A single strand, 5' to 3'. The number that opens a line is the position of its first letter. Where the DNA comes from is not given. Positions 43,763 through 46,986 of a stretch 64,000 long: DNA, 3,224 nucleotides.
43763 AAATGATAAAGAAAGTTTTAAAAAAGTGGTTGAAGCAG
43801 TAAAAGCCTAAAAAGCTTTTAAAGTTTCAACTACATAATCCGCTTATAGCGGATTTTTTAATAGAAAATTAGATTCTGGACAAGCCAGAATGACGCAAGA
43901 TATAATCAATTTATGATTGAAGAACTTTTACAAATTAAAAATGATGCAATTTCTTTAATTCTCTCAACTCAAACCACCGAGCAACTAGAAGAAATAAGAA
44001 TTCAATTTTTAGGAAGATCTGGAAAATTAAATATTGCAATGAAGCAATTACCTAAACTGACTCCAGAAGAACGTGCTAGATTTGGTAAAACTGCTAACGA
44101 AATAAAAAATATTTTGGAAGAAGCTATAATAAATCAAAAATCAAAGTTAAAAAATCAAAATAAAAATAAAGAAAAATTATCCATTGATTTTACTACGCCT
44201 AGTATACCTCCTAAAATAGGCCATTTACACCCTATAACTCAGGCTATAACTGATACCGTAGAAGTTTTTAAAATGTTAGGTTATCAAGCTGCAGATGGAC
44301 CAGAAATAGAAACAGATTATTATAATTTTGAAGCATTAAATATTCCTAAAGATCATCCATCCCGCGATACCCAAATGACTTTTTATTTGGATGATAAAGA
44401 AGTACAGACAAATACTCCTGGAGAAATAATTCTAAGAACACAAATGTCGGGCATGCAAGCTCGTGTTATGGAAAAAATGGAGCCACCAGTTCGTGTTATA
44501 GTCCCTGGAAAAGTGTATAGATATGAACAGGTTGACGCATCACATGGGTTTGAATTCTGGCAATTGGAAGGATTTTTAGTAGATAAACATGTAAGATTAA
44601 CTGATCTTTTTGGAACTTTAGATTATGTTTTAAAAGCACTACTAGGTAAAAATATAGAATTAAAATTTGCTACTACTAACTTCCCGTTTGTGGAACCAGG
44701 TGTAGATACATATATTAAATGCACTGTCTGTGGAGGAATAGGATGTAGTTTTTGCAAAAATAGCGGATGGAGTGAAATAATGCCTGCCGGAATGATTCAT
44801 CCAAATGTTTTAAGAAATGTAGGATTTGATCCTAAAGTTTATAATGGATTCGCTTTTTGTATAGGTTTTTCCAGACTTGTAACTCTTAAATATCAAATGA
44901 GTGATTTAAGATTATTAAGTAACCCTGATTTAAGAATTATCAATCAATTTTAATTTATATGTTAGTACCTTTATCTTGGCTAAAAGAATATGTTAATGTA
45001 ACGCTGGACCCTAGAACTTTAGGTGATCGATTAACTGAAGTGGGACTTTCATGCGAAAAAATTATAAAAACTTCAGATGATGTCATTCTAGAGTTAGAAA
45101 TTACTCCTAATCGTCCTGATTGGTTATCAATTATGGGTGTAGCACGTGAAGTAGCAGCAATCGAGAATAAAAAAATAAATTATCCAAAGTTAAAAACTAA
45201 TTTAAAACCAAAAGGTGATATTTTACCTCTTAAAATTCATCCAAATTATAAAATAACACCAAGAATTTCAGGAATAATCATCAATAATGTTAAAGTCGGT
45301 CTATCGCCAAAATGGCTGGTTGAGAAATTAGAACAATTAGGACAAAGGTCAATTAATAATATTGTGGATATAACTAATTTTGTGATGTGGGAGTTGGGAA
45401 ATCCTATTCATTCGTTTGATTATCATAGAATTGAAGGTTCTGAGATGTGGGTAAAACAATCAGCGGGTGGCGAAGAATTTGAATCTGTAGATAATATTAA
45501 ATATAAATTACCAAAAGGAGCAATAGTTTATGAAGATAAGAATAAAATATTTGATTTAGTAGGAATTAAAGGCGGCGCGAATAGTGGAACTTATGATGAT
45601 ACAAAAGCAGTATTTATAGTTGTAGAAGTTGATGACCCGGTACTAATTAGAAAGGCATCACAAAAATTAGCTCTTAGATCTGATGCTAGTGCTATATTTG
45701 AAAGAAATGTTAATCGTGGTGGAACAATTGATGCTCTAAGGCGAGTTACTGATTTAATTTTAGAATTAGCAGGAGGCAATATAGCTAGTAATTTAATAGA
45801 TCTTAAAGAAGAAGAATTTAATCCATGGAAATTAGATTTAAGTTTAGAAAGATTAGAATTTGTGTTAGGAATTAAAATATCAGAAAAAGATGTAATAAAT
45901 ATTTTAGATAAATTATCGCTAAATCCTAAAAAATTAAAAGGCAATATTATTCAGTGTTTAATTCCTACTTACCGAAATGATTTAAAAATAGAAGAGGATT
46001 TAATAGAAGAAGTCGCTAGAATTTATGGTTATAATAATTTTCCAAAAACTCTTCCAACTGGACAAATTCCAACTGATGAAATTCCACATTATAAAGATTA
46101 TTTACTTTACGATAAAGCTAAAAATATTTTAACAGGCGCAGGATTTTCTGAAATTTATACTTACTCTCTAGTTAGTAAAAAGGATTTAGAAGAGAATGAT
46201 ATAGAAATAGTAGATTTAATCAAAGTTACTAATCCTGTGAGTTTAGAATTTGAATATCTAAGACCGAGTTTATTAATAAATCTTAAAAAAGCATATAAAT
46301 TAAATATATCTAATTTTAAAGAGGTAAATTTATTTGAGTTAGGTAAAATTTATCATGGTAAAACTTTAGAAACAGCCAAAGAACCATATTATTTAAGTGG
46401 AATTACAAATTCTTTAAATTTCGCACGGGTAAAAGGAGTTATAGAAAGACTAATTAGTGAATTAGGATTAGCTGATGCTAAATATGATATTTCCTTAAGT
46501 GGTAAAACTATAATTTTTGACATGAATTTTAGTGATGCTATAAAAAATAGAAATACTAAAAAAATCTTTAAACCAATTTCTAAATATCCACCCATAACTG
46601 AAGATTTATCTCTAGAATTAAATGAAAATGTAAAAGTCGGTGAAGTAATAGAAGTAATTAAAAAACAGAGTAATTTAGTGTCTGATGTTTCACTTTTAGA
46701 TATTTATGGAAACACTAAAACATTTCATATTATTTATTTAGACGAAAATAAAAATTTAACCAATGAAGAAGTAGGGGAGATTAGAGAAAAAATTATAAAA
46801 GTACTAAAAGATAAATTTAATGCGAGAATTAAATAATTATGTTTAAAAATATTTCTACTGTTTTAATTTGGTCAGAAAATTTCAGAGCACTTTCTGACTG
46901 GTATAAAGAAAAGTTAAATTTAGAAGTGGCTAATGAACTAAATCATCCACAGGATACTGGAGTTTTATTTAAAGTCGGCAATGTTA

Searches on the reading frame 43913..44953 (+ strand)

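Call 73: search_protein_families(library=pfam, proteins=[window:43913-44953:+], max_evalue=0.0001)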
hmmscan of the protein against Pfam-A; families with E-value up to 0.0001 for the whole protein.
window:43913-44953:+ (346 aa): 2 families
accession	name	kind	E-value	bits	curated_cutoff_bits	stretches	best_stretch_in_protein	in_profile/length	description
PF01409.25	tRNA-synt_2d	-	1.1e-78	264.5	19.8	1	91-346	2-246/246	tRNA synthetases class II core domain (F)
PF02912.23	Phe_tRNA-synt_N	-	4.1e-18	65.5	22.3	1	21-86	2-67/69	Aminoacyl tRNA synthetase class II, N-terminal domain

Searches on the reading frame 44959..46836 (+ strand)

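Call 73: search_protein_families(library=pfam, proteins=[window:44959-46836:+], max_evalue=0.0001)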
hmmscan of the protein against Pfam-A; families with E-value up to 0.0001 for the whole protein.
window:44959-46836:+ (625 aa): 4 families
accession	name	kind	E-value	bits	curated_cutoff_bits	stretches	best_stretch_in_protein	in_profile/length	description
PF03483.22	B3_4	-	3.5e-50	170.4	29.3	1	101-272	3-174/174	B3/4 domain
PF17759.6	tRNA_synthFbeta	-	1.3e-23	84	22.4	1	362-509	2-164/214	Phenylalanyl tRNA synthetase beta chain CLM domain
PF03484.21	B5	-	3.8e-22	78.7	28.6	1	293-358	2-67/67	tRNA synthetase B5 domain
PF03147.19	FDX-ACB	-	2.5e-16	60.3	31.1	1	541-625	1-94/94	Ferredoxin-fold anticodon binding domain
